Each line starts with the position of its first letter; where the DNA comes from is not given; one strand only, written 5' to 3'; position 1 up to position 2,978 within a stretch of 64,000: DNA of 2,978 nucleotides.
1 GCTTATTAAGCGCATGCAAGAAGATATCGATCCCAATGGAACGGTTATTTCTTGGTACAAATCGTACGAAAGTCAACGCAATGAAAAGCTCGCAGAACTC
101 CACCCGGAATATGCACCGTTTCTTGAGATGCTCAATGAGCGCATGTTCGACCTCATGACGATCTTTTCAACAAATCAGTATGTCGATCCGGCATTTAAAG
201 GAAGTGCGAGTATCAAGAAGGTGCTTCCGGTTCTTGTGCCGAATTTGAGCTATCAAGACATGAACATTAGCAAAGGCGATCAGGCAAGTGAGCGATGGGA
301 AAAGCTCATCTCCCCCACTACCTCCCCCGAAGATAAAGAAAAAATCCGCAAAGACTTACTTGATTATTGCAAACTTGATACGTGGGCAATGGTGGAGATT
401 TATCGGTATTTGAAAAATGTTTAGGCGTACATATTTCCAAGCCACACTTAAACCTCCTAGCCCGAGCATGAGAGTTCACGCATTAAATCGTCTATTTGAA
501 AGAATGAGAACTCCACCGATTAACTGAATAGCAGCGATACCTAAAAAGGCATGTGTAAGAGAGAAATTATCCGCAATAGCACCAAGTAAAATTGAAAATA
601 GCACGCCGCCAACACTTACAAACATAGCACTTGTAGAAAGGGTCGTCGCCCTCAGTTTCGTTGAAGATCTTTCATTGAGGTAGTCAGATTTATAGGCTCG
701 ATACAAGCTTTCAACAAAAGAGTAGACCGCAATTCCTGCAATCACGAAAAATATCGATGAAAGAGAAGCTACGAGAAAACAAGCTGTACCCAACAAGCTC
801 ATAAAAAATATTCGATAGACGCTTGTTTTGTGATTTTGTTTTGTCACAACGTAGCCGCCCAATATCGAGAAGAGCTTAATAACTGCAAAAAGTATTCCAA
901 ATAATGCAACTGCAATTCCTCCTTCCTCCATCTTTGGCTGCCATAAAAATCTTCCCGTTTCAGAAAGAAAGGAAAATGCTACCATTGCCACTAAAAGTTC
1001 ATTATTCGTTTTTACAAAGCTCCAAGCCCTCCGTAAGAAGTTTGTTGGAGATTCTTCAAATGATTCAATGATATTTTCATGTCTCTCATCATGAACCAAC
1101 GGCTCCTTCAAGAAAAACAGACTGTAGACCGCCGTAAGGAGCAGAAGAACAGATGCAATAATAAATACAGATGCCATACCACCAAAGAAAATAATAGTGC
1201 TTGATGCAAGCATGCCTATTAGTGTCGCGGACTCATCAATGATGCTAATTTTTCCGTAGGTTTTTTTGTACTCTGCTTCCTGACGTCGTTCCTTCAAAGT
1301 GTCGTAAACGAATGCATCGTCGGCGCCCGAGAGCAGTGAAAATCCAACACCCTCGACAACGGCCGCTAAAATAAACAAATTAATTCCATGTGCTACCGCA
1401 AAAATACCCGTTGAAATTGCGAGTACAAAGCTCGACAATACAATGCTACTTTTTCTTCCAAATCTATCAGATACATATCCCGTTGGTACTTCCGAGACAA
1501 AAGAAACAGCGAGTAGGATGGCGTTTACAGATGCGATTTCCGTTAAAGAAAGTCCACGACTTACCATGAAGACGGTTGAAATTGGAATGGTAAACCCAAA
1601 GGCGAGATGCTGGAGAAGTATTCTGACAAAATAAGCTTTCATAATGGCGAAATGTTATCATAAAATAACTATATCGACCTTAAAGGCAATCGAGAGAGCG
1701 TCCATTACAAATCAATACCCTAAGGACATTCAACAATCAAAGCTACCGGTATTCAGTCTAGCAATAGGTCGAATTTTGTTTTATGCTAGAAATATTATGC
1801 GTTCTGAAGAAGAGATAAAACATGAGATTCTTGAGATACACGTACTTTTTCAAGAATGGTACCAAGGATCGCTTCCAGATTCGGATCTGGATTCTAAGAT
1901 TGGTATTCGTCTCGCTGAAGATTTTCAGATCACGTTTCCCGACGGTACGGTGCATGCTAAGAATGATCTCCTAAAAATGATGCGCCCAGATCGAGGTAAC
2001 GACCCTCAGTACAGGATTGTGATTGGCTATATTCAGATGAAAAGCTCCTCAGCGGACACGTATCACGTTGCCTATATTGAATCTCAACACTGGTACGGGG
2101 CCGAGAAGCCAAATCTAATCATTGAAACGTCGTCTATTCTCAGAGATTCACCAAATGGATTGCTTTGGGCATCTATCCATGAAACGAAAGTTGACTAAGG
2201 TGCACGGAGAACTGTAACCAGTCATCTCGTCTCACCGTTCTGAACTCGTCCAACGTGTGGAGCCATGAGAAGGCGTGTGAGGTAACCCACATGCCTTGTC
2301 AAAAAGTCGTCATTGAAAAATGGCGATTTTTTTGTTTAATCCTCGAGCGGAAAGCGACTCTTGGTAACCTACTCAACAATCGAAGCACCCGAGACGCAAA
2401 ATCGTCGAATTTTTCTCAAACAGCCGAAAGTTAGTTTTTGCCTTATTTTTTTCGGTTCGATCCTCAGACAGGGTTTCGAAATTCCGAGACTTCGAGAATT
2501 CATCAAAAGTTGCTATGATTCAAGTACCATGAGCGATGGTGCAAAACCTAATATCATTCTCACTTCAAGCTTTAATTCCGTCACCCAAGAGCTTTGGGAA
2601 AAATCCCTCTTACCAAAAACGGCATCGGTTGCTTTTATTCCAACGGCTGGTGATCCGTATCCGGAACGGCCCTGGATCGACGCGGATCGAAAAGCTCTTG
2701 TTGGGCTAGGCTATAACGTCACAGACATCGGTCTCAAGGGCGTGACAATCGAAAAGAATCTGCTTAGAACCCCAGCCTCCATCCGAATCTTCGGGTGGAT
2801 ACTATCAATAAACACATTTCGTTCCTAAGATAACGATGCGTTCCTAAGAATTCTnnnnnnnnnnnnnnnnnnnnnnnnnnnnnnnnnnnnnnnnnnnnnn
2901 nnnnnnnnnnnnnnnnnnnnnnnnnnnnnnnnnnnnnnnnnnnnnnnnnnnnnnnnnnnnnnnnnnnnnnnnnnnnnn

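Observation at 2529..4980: Candidate three-gene NTase / unknown / Rx4HxY(HEPN-like) cassette beside a decayed peptidase E gene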

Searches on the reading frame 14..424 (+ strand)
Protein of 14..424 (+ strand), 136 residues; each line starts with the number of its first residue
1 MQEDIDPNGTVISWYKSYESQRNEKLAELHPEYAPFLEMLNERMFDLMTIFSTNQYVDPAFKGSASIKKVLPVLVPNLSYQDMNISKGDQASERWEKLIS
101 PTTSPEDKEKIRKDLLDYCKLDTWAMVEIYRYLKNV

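Call 3: search_protein_families(library=pfam, proteins=[window:14-424:+], max_evalue=1)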
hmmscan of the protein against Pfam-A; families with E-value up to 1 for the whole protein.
window:14-424:+ (136 aa): 3 families
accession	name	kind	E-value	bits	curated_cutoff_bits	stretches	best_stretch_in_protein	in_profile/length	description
PF11074.14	DUF2779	-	8.4e-16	58.8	23.3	1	2-66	62-126/126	Domain of unknown function(DUF2779)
PF13482.12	RNase_H_2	-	0.0047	17.3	22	1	3-133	53-164/165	RNase_H superfamily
PF01612.26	DNA_pol_A_exo1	-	0.031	14.5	23.6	1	80-135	129-170/173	3'-5' exonuclease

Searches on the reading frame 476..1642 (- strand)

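Call 47: search_protein_families(library=pfam, proteins=[window:476-1642:-], max_evalue=0.00001)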
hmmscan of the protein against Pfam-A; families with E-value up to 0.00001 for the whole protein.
window:476-1642:- (388 aa): 2 families
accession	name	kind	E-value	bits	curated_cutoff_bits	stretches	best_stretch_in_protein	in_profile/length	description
PF07690.21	MFS_1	-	2.6e-32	112.5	33.4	1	9-325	6-328/347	Major Facilitator Superfamily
PF12832.13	MFS_1_like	-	3.1e-07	30.2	25.2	1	14-366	14-371/373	MFS_1 like family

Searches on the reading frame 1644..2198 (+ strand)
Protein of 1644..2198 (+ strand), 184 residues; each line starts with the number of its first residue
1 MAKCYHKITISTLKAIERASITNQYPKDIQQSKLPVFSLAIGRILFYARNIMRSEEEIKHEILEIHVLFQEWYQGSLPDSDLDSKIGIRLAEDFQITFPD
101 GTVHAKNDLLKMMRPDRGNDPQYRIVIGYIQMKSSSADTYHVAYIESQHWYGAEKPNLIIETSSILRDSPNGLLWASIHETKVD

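Call 3: search_protein_families(library=pfam, proteins=[window:1644-2198:+], max_evalue=1)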
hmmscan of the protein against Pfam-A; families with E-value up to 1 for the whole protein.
window:1644-2198:+ (184 aa): 2 families
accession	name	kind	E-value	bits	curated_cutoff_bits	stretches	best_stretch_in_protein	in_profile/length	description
PF08472.16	S6PP_C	-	0.009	16.3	34.4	1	53-146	17-113/133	Sucrose-6-phosphate phosphohydrolase C-terminal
PF14534.12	DUF4440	-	0.012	16.4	25.2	1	86-138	20-72/107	Domain of unknown function (DUF4440)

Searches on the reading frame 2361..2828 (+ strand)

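Call 3: search_protein_families(library=pfam, proteins=[window:2361-2828:+], max_evalue=1)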
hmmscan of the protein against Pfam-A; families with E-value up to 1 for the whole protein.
window:2361-2828:+ (155 aa): 1 family
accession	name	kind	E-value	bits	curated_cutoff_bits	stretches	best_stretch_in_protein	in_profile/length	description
PF03575.23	Peptidase_S51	-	0.054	13.6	23.9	1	74-126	18-69/206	Peptidase family S51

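Call 5: search_protein_families(library=ncbifam, proteins=[window:2361-2828:+], max_evalue=1)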
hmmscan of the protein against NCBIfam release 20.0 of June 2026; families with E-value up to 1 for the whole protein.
window:2361-2828:+ (155 aa): 0 families

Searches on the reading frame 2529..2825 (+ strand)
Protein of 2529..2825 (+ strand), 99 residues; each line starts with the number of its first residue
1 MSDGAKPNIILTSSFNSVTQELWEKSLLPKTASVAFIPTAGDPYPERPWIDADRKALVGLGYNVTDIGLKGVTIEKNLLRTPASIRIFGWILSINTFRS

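Call 96: search_dna_similar(query=window:2529-2825:+, collection=plasmids, mode=protein, max_evalue=1, max_rows=12)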
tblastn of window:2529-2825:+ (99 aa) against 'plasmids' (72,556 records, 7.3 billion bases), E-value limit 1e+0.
Records with a match: 3; places in all: 3; records where one place covers at least 80% of the query: 3.
Best place of each record, by identity: <60% 3.
By first word of the organism name: Enterococcus 3.
By predicted mobility (MOB-suite, as given by PLSDB): non-mobilizable 3.
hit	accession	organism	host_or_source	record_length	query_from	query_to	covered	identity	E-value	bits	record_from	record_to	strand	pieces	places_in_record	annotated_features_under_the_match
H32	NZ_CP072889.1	Enterococcus raffinosus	stream/river surface water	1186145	5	89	86%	32.2%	7e-1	35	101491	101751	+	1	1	record has no annotation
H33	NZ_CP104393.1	Enterococcus raffinosus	fermented food (Meju)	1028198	5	89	86%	31.0%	4e-1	36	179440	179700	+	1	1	record has no annotation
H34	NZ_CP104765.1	Enterococcus raffinosus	Homo sapiens,urine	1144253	5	89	86%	31.0%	4e-1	36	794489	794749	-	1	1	record has no annotation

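Call 97: get_annotated_region(hit=H33, flank=800)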
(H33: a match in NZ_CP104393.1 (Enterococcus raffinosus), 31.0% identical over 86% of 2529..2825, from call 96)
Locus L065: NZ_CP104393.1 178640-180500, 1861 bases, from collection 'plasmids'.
description: Enterococcus raffinosus strain HG-5 plasmid pHG51, complete sequence
organism: Enterococcus raffinosus (NCBI taxid 71452)
taxonomy: Bacteria; Bacillota; Bacilli; Lactobacillales; Enterococcaceae; Enterococcus; Enterococcus raffinosus
host: -; source: fermented food (Meju); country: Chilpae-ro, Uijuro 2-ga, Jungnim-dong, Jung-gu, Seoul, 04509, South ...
typing (MOB-suite, as given by PLSDB): non-mobilizable
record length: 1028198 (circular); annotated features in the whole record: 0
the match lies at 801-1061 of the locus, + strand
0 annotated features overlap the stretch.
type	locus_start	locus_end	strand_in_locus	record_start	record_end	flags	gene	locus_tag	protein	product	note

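Call 100: search_protein_families(library=pfam, proteins=[L065:798-1421:+, window:2529-2825:+], max_evalue=1)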
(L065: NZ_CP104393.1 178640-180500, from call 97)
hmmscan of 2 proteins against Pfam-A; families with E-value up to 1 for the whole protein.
L065:798-1421:+ (208 aa): 3 families
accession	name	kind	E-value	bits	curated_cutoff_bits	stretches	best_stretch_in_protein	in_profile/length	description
PF03575.23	Peptidase_S51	-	5.6e-51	173.6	23.9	1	10-202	13-204/206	Peptidase family S51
PF07685.20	GATase_3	-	2.7e-06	27.6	27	1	68-163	27-119/196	CobB/CobQ-like glutamine amidotransferase domain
PF21705.3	p55_CTD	-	0.029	15.3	27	1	157-204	7-54/80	p55, C-terminal domain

window:2529-2825:+ (99 aa): 1 family
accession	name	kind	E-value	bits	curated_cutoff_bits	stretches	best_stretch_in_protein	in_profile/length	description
PF03575.23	Peptidase_S51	-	0.02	15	23.9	1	17-70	17-69/206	Peptidase family S51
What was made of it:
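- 2529..2828 (+): Truncated remnant of a peptidase family S51 (peptidase E-like) gene. It has 99 codons, equivalent to residues ~2-88 of a ~210-230-aa enzyme. It ends after a degenerate GG-NTF motif, and the catalytic Ser/His/Glu half is missing. Pfam S51 gives E 0.02, 15 bits, below the cut-off (call 100).
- Checked: Its Pfam S51 hit is sub-threshold (15 bits against a cut-off of 23.9, call 100).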
